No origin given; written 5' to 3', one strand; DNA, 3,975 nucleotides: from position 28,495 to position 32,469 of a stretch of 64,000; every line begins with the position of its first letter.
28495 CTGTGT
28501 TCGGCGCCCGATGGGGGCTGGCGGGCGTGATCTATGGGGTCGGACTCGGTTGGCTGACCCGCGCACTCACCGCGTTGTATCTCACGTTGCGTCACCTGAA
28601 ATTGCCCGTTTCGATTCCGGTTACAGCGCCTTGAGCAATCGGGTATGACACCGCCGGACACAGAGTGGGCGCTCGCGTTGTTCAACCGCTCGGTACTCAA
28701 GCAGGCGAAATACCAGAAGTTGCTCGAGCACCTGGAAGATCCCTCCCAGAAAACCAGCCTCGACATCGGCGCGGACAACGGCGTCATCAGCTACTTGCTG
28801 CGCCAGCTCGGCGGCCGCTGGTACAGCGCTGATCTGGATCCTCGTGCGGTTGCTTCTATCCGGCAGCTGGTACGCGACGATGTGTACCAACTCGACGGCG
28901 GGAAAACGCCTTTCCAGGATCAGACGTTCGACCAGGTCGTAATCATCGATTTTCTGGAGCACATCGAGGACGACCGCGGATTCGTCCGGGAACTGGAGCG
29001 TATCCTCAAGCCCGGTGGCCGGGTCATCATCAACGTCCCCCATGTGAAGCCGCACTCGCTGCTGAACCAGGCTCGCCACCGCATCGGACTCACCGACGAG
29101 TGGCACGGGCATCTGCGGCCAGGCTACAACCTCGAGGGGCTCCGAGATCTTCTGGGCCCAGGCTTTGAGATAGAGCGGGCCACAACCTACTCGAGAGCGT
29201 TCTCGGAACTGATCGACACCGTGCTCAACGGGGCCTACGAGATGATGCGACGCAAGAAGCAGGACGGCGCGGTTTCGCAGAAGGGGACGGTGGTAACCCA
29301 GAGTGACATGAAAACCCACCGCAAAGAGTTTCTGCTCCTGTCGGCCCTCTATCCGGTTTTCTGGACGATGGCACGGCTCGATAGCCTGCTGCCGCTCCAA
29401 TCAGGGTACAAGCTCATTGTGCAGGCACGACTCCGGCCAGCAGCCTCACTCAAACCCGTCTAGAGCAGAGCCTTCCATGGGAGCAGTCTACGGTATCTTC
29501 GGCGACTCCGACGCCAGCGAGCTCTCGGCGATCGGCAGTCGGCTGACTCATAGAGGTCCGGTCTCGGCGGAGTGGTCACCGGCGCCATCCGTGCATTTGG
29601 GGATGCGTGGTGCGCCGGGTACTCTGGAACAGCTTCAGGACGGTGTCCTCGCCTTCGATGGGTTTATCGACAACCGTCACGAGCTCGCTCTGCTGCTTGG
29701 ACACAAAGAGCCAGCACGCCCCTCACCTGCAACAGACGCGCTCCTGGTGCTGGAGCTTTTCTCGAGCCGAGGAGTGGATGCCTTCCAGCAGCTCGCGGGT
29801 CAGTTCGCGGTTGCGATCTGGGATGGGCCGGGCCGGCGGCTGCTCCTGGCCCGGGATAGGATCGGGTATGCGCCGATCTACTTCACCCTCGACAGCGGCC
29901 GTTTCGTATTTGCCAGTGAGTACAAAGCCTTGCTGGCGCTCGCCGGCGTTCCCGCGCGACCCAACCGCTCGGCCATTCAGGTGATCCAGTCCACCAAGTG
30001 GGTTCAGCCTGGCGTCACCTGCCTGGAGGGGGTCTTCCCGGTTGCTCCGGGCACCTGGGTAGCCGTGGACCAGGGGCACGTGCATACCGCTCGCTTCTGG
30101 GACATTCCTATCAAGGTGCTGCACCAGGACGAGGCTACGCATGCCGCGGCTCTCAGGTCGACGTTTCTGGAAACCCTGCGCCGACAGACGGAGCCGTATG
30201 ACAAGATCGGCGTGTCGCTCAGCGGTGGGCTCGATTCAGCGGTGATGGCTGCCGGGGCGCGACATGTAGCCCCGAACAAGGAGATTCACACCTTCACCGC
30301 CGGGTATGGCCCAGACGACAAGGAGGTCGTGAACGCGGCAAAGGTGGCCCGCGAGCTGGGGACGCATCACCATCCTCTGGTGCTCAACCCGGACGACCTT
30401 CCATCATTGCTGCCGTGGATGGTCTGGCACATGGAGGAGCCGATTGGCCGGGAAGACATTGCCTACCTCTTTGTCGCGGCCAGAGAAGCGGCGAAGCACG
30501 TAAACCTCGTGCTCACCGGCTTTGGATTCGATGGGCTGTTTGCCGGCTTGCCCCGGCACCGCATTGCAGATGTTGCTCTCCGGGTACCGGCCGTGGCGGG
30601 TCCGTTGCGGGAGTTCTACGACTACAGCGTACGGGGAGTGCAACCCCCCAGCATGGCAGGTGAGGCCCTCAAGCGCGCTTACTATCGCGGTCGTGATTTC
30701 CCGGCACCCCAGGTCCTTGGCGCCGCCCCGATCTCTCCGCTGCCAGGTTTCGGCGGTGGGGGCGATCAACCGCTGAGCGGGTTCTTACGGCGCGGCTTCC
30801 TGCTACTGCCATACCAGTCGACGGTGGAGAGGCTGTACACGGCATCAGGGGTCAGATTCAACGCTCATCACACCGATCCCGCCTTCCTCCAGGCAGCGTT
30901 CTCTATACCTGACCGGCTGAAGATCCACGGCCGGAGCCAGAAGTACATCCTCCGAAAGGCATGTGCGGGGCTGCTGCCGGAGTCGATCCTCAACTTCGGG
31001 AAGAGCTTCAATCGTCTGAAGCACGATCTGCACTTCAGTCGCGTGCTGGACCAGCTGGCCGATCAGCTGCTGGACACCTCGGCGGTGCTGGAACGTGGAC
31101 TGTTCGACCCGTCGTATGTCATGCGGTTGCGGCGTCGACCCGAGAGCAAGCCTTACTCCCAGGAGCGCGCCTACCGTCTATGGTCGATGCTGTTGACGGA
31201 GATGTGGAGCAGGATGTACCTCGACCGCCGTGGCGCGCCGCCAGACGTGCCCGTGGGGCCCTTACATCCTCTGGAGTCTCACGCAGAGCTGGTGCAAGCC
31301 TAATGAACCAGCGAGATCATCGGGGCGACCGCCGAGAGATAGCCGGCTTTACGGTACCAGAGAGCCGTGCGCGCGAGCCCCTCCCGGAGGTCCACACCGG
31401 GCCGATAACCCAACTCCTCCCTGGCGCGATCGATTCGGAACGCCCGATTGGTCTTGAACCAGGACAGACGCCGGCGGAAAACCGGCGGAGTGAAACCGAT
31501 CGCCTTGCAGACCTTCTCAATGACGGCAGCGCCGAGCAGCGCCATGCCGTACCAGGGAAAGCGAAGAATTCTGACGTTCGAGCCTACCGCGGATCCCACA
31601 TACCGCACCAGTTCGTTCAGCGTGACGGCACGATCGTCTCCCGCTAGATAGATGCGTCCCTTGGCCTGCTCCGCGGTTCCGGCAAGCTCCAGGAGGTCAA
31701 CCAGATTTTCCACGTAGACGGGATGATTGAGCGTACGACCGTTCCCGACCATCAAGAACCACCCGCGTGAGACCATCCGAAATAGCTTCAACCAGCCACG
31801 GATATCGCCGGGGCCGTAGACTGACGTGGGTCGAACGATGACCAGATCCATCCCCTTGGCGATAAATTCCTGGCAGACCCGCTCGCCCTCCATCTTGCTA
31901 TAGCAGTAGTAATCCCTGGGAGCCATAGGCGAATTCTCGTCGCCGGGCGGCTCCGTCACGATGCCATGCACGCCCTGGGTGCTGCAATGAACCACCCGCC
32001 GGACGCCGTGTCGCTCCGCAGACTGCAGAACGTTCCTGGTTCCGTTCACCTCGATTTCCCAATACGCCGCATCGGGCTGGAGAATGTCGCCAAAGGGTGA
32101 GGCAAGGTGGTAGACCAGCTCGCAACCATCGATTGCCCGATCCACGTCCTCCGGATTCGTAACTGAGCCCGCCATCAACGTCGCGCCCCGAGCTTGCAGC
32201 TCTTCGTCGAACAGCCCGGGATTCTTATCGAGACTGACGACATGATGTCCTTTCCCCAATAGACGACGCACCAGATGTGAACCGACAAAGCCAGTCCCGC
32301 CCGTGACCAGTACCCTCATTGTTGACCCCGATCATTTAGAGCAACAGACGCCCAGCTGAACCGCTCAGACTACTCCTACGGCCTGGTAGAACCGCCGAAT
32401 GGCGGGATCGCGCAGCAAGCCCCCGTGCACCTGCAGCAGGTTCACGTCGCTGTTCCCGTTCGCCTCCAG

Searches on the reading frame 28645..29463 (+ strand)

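Call 37: search_protein_families(library=pfam, proteins=[window:28645-29463:+], max_evalue=0.001)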
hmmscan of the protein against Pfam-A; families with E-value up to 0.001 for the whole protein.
window:28645-29463:+ (272 aa): 8 families
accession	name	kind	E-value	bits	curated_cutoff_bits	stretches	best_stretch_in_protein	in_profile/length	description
PF08241.18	Methyltransf_11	-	6.6e-18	65.6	21.2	1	39-129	1-95/95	Methyltransferase domain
PF13489.12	Methyltransf_23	-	8.9e-12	45.5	27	1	22-166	8-150/164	Methyltransferase domain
PF13649.12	Methyltransf_25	-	1.9e-11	44.9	27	1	39-125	2-97/97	Methyltransferase domain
PF08242.18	Methyltransf_12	-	1e-10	42.6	30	1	39-127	1-98/98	Methyltransferase domain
PF13847.12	Methyltransf_31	-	8.6e-09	35.7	27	1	35-133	4-113/145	Methyltransferase domain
PF01209.24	Ubie_methyltran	-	0.00018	21.4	20.1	1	84-129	106-151/233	ubiE/COQ5 methyltransferase family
PF05175.20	MTS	-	0.00046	20.3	23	0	26-82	23-81/170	Methyltransferase small domain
PF07021.18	MetW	-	0.00071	19.7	21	0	24-133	5-111/193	Methionine biosynthesis protein MetW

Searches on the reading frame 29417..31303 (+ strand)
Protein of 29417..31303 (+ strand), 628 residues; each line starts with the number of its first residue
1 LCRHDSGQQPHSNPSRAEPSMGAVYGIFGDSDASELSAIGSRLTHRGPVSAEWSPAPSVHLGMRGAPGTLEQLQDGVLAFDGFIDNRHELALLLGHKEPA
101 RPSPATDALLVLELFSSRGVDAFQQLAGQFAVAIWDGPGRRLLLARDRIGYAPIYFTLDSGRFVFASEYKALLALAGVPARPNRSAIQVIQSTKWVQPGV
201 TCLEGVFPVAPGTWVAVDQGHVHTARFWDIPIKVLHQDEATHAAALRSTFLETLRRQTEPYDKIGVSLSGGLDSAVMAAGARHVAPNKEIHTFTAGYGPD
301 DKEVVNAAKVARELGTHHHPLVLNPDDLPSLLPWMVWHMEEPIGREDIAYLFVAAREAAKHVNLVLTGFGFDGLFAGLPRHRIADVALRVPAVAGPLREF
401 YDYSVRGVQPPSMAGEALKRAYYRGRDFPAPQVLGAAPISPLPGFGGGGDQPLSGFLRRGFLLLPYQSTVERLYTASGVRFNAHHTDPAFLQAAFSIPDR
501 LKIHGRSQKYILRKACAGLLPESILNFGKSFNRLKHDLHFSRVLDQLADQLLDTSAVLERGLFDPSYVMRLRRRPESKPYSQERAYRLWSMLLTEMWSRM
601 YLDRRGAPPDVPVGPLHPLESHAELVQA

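Call 6: search_protein_families(library=pfam, proteins=[window:29417-31303:+], max_evalue=0.01)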
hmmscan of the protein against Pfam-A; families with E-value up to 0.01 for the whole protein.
window:29417-31303:+ (628 aa): 4 families
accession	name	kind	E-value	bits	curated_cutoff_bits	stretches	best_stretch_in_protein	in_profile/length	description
PF00733.27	Asn_synthase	-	5.7e-51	174.7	21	1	246-598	2-353/354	Asparagine synthase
PF13537.11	GATase_7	-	7.1e-21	74.9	25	1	74-174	22-123/123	Glutamine amidotransferase domain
PF13522.11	GATase_6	-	3.6e-14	53.4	27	1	77-168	40-130/130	Glutamine amidotransferase domain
PF06508.19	QueC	-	0.0034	17.3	22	1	266-322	4-59/210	Queuosine biosynthesis protein QueC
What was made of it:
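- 29417..31303 (+): Asparagine-synthase-like glutamine amidotransferase (628 aa), convergent with SDR1. PF00733 175 bits and GATase_7 (call 6).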

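Call 8: search_protein_families(library=ncbifam, proteins=[window:29417-31303:+], max_evalue=0.00001)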
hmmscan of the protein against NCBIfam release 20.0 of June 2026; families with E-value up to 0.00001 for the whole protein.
window:29417-31303:+ (628 aa): 6 families
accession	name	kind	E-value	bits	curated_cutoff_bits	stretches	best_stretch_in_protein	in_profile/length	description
TIGR01536.1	asn_synth_AEB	equivalog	8.1e-64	216.5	267.1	1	77-526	72-511/517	asparagine synthase (glutamine-hydrolyzing)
TIGR03104.1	trio_amidotrans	equivalog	1.5e-51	175.3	570.1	2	77-378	71-380/589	N-acetylglutaminylglutamine amidotransferase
TIGR03108.1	eps_aminotran_1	hypoth_equivalog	5.3e-40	137.7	816.9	1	32-385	17-381/628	XrtA/PEP-CTERM system amidotransferase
NF033535.1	lass_lactam_cya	exception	9.9e-40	136.7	525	1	31-371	15-372/668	lasso peptide isopeptide bond-forming cyclase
NF006949.0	PRK09431.1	equivalog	2.6e-38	131.9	499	2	208-377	174-357/554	asparagine synthase B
NF033561.1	macrolact_Ik_Al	subfamily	4.3e-18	65.2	300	1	125-379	78-335/561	albusnodin/ikarugamycin family macrolactam cyclase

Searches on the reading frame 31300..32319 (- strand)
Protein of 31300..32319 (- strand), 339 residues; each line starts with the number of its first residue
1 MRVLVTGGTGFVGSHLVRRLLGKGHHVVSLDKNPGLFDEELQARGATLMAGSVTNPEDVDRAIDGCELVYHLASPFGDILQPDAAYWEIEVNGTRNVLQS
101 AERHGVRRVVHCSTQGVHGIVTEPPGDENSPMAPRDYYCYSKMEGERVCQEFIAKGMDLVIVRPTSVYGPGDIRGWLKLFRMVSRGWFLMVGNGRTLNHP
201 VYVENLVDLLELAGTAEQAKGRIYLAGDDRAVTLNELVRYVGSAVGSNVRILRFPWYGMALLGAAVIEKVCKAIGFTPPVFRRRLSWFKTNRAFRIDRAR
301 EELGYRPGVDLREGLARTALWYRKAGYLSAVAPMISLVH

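Call 6: search_protein_families(library=pfam, proteins=[window:31300-32319:-], max_evalue=0.01)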
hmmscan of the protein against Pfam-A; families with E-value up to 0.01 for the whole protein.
window:31300-32319:- (339 aa): 10 families
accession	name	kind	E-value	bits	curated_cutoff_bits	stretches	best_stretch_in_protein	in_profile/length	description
PF01370.27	Epimerase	-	2.2e-41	142.3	20.9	1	3-227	1-240/240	NAD dependent epimerase/dehydratase family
PF01073.25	3Beta_HSD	-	8e-28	97.7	22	1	4-215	1-230/280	3-beta hydroxysteroid dehydrogenase/isomerase family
PF16363.11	GDP_Man_Dehyd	-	8.8e-26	91.6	27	1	4-317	1-331/332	GDP-mannose 4,6 dehydratase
PF13460.12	NAD_binding_10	-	1.1e-20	74.8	27.2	1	7-167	1-146/184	NAD(P)H-binding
PF07993.18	NAD_binding_4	-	3.9e-18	66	20.1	2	56-200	79-239/258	Male sterility protein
PF04321.23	RmlD_sub_bind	-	1.3e-15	57.7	27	1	1-192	1-176/287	RmlD substrate binding domain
PF05368.20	NmrA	-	6.7e-11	42.7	27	1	2-119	4-112/298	NmrA-like family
PF02719.21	Polysacc_synt_2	-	6.6e-07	29.2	20.2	1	3-114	1-128/293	Polysaccharide biosynthesis protein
PF00106.31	adh_short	-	0.0012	18.9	26.6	1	3-66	3-71/195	short chain dehydrogenase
PF02254.24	TrkA_N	-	0.0082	16.9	23.8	0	8-59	5-55/116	TrkA-N domain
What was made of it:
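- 31300..32319 (-): SDR-family NAD-dependent epimerase/dehydratase 1 (339 aa), downstream partner of gene 1. PF01370 142 bits (call 6).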

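Call 8: search_protein_families(library=ncbifam, proteins=[window:31300-32319:-], max_evalue=0.00001)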
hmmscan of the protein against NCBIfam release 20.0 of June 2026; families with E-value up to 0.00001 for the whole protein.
window:31300-32319:- (339 aa): 22 families
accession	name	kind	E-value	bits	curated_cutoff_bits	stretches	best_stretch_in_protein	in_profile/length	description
TIGR03466.1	HpnA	hypoth_equivalog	4.4e-43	147.4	367.65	1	1-328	1-327/327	hopanoid-associated sugar epimerase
NF042422.1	oxyalk_red_OleD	equivalog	4.1e-37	128.3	580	1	1-320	1-326/329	2-alkyl-3-oxoalkanoate reductase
NF042423.1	oxyalk_red_Shew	equivalog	3.3e-34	118.5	580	1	2-317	10-330/331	2-alkyl-3-oxoalkanoate reductase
TIGR04180.1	EDH_00030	hypoth_equivalog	2.6e-28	98.9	475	1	3-252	1-263/297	NAD-dependent 4,6-dehydratase LegB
NF052578.1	StrlDmthSdmBMthl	equivalog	2.9e-25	89.7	600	1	1-327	1-327/328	sterol demethylase protein SdmB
TIGR01181.1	dTDP_gluc_dehyt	equivalog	5.9e-21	74.9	365.1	1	2-324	1-313/321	dTDP-glucose 4,6-dehydratase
TIGR01179.1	galE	equivalog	6.2e-20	71.3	262.3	1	2-164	1-173/332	UDP-glucose 4-epimerase GalE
NF050030.1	thlkprotThyD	equivalog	1.2e-14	54.2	400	1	1-246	1-251/305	thylakoid membrane protein ThyD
TIGR01214.1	rmlD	equivalog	1.2e-12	47.5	224.05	1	2-191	1-175/285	dTDP-4-dehydrorhamnose reductase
TIGR01746.1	Thioester-redct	subfamily_domain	1.6e-12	47.4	213.35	1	68-184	91-215/371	thioester reductase domain-containing protein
NF004520.0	PRK05865.1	equivalog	4.4e-12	44.7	1509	1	1-178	1-138/854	sugar epimerase family protein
NF041293.1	G6PDh_Azf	equivalog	6.7e-12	45.4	400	1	3-117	5-118/252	NAD-dependent glucose-6-phosphate dehydrogenase Azf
NF043036.1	ErythonDh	equivalog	9.4e-12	44.8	325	1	1-171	1-184/321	D-erythronate dehydrogenase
TIGR01777.1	yfcH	hypoth_equivalog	1.2e-10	41.5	207.35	1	3-249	1-245/292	TIGR01777 family oxidoreductase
NF058621.1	DiazavRedAvaA7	equivalog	1.3e-10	41.5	400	1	1-290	1-293/304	3-diazoavenalumate denitrifying reductase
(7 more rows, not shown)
